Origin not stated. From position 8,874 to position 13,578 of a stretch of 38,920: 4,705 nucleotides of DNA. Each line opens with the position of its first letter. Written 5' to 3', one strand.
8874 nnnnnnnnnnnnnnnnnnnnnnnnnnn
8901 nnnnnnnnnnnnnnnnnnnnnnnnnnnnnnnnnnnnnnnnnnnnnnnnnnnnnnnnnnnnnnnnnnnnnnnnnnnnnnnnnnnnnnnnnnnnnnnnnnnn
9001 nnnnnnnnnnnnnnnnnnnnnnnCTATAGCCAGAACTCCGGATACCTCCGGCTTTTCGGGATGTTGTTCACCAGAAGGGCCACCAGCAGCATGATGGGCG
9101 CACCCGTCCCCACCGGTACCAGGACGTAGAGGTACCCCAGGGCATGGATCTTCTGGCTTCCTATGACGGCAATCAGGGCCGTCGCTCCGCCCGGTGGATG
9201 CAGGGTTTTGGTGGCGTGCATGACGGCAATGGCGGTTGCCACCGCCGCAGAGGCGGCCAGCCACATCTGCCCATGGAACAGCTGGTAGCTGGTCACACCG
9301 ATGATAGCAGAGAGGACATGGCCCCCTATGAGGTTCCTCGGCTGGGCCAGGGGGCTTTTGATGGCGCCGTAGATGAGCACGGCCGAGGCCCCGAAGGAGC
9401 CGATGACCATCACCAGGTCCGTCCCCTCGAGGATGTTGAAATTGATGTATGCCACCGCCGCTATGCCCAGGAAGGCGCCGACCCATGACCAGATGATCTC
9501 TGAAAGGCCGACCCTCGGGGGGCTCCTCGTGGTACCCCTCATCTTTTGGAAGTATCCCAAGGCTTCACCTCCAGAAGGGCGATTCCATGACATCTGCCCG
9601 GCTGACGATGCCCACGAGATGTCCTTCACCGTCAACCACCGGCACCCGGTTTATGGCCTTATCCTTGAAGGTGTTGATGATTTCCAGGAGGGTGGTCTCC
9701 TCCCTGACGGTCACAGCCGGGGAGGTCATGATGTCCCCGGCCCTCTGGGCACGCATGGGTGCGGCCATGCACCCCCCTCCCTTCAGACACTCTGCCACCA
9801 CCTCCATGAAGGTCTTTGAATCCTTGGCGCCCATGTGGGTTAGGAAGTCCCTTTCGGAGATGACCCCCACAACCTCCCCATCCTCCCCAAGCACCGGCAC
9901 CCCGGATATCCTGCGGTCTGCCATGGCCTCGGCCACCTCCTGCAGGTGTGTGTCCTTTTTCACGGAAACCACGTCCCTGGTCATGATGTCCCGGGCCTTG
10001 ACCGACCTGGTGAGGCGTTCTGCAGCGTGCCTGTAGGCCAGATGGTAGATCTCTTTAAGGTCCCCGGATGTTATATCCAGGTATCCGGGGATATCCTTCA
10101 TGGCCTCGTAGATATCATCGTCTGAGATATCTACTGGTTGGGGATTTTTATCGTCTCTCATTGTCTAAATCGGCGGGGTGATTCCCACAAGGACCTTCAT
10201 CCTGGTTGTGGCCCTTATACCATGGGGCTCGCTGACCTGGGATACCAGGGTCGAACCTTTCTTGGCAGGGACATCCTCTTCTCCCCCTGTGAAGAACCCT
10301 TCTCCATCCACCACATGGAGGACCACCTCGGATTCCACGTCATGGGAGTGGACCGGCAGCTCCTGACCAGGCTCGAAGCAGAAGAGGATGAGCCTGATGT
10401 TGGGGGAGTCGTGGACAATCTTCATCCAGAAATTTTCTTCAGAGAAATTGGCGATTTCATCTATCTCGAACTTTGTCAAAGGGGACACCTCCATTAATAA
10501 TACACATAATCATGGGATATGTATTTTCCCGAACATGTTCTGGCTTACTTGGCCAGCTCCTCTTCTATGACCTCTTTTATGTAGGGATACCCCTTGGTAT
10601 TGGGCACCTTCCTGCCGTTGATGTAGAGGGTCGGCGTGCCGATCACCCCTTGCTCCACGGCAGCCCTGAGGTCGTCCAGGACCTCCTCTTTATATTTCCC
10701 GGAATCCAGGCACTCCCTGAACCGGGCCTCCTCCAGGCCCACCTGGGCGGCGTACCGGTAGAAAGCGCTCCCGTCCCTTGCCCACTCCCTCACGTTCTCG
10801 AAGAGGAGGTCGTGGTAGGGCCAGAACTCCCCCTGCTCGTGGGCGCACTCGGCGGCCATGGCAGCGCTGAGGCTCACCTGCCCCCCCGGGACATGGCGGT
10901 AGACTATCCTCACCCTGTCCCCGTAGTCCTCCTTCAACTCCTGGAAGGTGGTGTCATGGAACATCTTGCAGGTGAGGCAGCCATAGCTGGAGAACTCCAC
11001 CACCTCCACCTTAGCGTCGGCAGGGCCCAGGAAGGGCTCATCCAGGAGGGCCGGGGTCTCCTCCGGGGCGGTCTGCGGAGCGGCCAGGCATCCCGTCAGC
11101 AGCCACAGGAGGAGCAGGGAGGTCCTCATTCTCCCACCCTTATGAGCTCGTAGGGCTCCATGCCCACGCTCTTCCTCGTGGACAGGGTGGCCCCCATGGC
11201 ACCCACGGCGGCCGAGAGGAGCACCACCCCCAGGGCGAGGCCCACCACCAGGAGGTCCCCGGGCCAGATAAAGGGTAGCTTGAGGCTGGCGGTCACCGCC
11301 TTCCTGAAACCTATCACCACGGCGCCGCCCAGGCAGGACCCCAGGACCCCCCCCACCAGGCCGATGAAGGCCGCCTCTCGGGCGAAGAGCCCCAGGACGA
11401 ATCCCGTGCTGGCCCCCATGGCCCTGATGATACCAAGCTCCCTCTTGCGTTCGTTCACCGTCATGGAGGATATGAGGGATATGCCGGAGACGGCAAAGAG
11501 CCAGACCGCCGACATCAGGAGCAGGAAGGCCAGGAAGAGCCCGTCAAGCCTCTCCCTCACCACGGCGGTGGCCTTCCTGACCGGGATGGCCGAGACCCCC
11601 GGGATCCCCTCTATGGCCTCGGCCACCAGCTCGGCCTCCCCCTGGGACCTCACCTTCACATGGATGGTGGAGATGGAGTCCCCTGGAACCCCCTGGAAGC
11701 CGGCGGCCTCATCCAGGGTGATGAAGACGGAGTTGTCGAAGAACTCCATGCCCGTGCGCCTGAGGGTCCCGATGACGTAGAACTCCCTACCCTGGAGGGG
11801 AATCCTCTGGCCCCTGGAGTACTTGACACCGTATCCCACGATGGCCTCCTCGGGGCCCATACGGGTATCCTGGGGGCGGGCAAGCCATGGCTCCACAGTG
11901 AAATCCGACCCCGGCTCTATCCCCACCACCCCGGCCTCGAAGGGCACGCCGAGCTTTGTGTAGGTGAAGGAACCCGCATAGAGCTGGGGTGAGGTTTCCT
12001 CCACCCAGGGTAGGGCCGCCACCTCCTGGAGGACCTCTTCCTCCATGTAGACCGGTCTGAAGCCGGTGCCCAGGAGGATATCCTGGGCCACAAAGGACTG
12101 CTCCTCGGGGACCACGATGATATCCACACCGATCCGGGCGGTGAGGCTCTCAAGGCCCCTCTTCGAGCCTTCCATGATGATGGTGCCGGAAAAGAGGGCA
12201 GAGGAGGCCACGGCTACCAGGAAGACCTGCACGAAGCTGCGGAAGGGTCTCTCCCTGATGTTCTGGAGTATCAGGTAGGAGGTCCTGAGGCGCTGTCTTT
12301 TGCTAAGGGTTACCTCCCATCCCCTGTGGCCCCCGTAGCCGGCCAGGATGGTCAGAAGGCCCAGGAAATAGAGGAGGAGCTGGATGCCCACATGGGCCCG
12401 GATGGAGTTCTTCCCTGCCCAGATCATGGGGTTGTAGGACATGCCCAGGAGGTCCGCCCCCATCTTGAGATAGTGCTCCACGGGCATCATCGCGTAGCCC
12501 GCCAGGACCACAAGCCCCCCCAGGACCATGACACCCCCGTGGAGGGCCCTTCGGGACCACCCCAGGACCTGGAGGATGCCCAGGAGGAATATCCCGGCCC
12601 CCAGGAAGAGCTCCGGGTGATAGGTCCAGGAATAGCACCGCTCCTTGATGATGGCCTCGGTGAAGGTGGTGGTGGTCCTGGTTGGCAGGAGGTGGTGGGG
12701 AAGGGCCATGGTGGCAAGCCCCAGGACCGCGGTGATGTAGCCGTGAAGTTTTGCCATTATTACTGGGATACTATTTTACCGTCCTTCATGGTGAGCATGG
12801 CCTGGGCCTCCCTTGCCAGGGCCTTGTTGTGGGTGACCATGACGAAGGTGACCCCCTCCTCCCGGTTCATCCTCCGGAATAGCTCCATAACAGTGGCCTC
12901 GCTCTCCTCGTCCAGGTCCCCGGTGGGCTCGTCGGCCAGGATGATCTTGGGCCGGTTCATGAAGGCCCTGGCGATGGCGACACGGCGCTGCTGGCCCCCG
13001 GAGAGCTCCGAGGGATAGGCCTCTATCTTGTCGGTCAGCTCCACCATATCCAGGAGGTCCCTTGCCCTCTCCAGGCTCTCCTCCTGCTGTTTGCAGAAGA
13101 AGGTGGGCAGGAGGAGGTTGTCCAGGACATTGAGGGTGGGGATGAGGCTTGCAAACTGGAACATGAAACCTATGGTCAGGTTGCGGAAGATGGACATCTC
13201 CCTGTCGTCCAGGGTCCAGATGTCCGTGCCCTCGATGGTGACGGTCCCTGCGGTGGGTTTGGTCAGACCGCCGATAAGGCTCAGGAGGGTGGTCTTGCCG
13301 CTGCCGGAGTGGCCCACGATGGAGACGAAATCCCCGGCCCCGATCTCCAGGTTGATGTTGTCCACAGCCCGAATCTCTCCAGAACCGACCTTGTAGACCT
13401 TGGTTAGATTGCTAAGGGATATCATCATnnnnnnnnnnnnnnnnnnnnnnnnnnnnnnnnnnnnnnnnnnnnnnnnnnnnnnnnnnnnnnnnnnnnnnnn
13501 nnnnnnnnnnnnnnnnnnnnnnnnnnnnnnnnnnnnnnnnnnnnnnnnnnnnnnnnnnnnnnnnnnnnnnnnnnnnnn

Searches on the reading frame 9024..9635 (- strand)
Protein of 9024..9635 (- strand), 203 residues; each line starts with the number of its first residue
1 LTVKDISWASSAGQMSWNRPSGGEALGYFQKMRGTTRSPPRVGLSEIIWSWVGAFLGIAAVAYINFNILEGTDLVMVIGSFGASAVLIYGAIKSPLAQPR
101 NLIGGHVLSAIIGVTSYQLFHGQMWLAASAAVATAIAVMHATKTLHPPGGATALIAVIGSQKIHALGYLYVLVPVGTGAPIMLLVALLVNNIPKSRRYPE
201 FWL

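Call 6: search_protein_families(library=pfam, proteins=[window:9024-9635:-], max_evalue=0.01)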
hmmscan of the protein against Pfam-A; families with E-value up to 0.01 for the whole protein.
window:9024-9635:- (203 aa): 1 family
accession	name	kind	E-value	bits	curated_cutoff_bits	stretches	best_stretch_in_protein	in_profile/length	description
PF04982.19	TM_HPP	-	9.7e-62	207.6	27.2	1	40-199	2-157/157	HPP, transmembrane region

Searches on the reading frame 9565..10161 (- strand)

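Call 6: search_protein_families(library=pfam, proteins=[window:9565-10161:-], max_evalue=0.01)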
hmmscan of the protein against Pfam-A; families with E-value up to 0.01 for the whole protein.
window:9565-10161:- (198 aa): 3 families
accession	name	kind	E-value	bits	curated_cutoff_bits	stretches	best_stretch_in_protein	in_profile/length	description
PF00571.33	CBS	-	3.9e-35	120.4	24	2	56-110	1-55/57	CBS domain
PF05239.21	PRC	-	0.0087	16.5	21.2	0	79-103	3-27/78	PRC-barrel domain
PF05198.21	IF3_N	-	0.0092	16.6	26.9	0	171-193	8-30/70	Translation initiation factor IF-3, N-terminal domain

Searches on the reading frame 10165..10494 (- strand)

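Call 8: search_protein_families(library=pfam, proteins=[window:10165-10494:-], max_evalue=0.01)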
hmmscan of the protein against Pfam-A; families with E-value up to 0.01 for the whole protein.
window:10165-10494:- (109 aa): 3 families
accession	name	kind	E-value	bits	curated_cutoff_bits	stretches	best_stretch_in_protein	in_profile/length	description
PF07883.17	Cupin_2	-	5.1e-10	39.3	27.2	1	37-103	2-68/70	Cupin domain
PF02311.25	AraC_binding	-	0.00059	20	21.1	1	42-97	12-65/135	AraC-like ligand binding domain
PF02041.22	Auxin_BP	-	0.0017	18.5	21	1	26-104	37-125/167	Auxin binding protein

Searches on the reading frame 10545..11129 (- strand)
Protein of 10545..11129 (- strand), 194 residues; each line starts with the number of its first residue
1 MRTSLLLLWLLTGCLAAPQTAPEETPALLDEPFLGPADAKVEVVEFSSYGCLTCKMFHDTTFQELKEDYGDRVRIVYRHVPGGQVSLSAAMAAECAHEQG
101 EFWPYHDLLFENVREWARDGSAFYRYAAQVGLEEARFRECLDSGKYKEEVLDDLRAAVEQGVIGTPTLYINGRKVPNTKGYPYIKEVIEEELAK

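Call 8: search_protein_families(library=pfam, proteins=[window:10545-11129:-], max_evalue=0.01)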
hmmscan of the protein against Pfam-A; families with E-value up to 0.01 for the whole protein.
window:10545-11129:- (194 aa): 2 families
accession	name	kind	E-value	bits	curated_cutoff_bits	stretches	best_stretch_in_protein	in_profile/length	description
PF13462.12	Thioredoxin_4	-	2.3e-28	99.9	23.2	1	31-189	5-164/165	Thioredoxin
PF01323.26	DSBA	-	1e-12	48.7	25.6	1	90-183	92-185/191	DSBA-like thioredoxin domain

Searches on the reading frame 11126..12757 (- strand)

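Call 8: search_protein_families(library=pfam, proteins=[window:11126-12757:-], max_evalue=0.01)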
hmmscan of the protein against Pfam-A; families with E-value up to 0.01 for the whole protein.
window:11126-12757:- (543 aa): 2 families
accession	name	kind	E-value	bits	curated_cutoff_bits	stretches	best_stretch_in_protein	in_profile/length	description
PF12704.14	MacB_PCD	-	5.6e-13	50.1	27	1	178-384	5-206/207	MacB-like periplasmic core domain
PF02687.27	FtsX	-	6.4e-13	49.2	25.5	1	414-526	3-111/120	FtsX-like permease C-terminal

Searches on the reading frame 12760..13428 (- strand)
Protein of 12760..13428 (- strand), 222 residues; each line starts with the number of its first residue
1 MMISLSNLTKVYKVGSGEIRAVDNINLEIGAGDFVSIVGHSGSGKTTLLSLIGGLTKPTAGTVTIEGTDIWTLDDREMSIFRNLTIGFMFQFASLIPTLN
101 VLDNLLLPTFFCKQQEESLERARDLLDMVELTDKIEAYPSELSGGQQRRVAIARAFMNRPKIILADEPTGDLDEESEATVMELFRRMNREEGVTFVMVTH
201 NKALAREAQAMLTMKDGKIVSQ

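Call 8: search_protein_families(library=pfam, proteins=[window:12760-13428:-], max_evalue=0.01)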
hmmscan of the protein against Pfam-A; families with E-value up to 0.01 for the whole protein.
window:12760-13428:- (222 aa): 5 families
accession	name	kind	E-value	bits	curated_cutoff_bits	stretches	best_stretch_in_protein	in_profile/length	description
PF00005.33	ABC_tran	-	7.9e-36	124.1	25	1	23-169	2-136/137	ABC transporter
PF02463.25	SMC_N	-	3.5e-06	27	40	1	127-215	122-212/220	RecF/RecN/SMC N terminal domain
PF13304.12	AAA_21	-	5.6e-06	27.1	27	1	91-203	178-301/304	AAA domain, putative AbiEii toxin, Type IV TA system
PF13191.12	AAA_16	-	4.3e-05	24.5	32.6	1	29-195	21-166/167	AAA ATPase domain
PF13481.12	AAA_25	-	0.0076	16.3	27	0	29-50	30-51/195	AAA domain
